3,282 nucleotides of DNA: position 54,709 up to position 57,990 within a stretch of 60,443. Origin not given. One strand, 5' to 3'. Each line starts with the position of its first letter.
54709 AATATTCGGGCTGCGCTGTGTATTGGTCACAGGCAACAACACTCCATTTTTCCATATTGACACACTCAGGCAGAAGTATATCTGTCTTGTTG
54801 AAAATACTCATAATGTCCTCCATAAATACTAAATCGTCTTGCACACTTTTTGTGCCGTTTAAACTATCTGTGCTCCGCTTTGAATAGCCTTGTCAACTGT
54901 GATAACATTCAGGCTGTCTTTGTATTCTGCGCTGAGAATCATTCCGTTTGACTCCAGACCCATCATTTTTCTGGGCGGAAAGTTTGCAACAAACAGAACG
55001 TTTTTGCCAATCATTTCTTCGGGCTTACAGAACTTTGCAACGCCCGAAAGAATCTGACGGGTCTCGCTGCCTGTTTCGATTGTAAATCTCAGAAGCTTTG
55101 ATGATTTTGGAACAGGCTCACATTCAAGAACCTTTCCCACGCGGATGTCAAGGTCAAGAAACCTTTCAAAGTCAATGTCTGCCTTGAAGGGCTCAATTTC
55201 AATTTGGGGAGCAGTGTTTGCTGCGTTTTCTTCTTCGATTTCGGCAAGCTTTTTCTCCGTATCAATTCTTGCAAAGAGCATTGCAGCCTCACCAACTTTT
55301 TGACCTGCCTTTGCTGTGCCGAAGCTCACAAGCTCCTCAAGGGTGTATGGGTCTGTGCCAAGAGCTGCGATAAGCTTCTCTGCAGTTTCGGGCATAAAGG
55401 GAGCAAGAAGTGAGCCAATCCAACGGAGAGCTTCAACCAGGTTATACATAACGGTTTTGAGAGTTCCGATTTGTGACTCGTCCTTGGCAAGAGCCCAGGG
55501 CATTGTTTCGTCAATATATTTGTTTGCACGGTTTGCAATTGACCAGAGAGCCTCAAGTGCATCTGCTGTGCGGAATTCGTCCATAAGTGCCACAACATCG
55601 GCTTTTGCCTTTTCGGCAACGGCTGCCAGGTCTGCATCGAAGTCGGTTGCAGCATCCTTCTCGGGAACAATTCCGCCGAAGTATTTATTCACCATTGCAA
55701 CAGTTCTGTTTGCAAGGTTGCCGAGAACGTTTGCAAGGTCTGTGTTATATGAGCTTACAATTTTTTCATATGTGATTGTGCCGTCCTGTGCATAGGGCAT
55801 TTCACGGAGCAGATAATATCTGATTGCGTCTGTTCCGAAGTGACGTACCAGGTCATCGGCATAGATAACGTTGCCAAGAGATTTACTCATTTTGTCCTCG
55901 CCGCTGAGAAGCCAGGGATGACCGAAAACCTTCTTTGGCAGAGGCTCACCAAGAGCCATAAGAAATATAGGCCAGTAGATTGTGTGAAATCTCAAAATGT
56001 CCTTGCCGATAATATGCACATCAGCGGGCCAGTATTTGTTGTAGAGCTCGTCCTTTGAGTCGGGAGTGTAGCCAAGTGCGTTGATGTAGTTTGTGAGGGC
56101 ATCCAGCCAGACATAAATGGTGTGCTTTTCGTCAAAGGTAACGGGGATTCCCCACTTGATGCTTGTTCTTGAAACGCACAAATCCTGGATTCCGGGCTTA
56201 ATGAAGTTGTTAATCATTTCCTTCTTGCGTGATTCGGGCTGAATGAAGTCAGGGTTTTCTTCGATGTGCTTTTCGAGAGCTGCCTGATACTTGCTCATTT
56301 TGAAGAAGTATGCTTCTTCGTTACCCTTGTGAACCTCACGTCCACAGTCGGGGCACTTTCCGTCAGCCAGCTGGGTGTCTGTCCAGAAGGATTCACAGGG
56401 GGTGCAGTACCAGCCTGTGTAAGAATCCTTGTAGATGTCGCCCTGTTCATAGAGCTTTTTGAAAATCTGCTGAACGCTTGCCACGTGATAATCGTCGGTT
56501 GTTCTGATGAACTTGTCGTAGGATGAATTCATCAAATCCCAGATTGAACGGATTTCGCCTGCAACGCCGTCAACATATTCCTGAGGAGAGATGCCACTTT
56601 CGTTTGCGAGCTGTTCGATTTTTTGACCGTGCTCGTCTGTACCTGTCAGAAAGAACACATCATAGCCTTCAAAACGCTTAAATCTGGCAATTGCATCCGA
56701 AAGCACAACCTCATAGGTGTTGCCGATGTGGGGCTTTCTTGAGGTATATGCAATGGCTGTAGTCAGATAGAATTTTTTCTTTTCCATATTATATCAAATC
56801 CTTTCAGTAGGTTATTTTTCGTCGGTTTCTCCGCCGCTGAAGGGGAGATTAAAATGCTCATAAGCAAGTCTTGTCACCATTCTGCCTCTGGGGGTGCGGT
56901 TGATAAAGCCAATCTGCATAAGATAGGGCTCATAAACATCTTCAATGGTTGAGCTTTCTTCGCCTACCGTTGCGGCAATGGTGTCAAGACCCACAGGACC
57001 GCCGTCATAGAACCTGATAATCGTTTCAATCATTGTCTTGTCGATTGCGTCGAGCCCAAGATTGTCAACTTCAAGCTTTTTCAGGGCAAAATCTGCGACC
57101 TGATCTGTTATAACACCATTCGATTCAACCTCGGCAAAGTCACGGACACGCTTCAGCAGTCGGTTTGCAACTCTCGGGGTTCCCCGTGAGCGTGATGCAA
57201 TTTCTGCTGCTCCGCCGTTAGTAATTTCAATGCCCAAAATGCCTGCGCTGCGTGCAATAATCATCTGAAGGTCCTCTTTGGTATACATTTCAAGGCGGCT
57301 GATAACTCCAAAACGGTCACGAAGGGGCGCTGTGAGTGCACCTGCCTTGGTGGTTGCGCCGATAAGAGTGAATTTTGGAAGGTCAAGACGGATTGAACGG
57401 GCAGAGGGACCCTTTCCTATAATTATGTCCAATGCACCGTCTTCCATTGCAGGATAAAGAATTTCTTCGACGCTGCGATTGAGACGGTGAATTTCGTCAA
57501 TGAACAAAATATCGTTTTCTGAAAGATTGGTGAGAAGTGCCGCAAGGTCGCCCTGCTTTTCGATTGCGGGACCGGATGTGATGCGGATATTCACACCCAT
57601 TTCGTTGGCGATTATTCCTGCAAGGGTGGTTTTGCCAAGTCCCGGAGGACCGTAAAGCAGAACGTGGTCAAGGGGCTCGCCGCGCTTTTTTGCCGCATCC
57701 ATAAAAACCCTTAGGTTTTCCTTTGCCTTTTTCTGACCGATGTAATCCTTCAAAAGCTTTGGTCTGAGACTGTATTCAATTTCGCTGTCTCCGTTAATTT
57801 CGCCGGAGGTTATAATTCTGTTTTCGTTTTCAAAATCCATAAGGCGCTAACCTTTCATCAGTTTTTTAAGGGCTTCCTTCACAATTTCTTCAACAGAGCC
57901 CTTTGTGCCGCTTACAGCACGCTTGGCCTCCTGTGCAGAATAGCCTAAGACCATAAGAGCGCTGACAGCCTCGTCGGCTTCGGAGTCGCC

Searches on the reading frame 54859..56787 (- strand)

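Call 52: search_protein_families(library=pfam, proteins=[window:54859-56787:-], max_evalue=0.001)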
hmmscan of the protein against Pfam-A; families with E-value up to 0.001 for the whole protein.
window:54859-56787:- (642 aa): 7 families
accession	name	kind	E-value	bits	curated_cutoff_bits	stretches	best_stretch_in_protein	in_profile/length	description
PF09334.17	tRNA-synt_1g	-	2e-111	372.9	20.1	2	156-362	180-390/391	tRNA synthetases class I (M)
PF00133.28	tRNA-synt_1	-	2e-31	109.7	22.7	2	2-217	21-244/414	tRNA synthetases class I (I, L, M and V)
PF01588.26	tRNA_bind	-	1.9e-27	95.6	27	1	548-639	1-95/96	Putative tRNA binding domain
PF01406.26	tRNA-synt_1e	-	5e-12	46.2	27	2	282-329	236-283/301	tRNA synthetases class I (C) catalytic domain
PF19303.5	Anticodon_3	-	7.8e-10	39.2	23.5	1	374-513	1-140/152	Anticodon binding domain of methionyl tRNA ligase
PF08264.19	Anticodon_1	-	3.4e-07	30.7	25.1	1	388-483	5-100/148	Anticodon-binding domain of tRNA ligase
PF01921.24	tRNA-synt_1f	-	2.3e-06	27.2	27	1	259-344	239-326/360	tRNA synthetases class I (K)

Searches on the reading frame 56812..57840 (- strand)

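Call 52: search_protein_families(library=pfam, proteins=[window:56812-57840:-], max_evalue=0.001)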
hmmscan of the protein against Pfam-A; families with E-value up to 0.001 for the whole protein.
window:56812-57840:- (342 aa): 11 families
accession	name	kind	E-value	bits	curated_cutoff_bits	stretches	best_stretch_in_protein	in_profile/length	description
PF05496.18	RuvB_N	-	1.9e-82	275.1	27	1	25-183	1-159/159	Holliday junction DNA helicase RuvB P-loop domain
PF17864.7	AAA_lid_4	-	9.8e-33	112.2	27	1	186-259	1-74/74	RuvB AAA lid domain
PF05491.19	RuvB_C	-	5.6e-25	87.5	24.7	1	261-330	2-71/72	RuvB C-terminal winged helix domain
PF00004.35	AAA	-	9.9e-22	78.2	21.2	1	60-182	1-128/131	ATPase family associated with various cellular activities (AAA)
PF07728.20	AAA_5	-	4.2e-10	40.2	22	1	59-177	1-139/139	AAA domain (dynein-related subfamily)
PF01078.27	Mg_chelatase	-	1.6e-06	28.1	20.3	0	30-77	2-42/207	Magnesium chelatase, subunit ChlI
PF06068.19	TIP49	-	1.5e-05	24.8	23.8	1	32-88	25-81/347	TIP49 P-loop domain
PF13191.12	AAA_16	-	4.6e-05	24.4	32.6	0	50-82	18-49/167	AAA ATPase domain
PF13173.12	AAA_14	-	0.00043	20.7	27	0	60-140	5-94/129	AAA domain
PF14532.12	Sigma54_activ_2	-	0.00047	20.8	25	1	60-128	24-89/138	Sigma-54 interaction domain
PF07724.20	AAA_2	-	0.00075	20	27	0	108-138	75-105/166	AAA domain (Cdc48 subfamily)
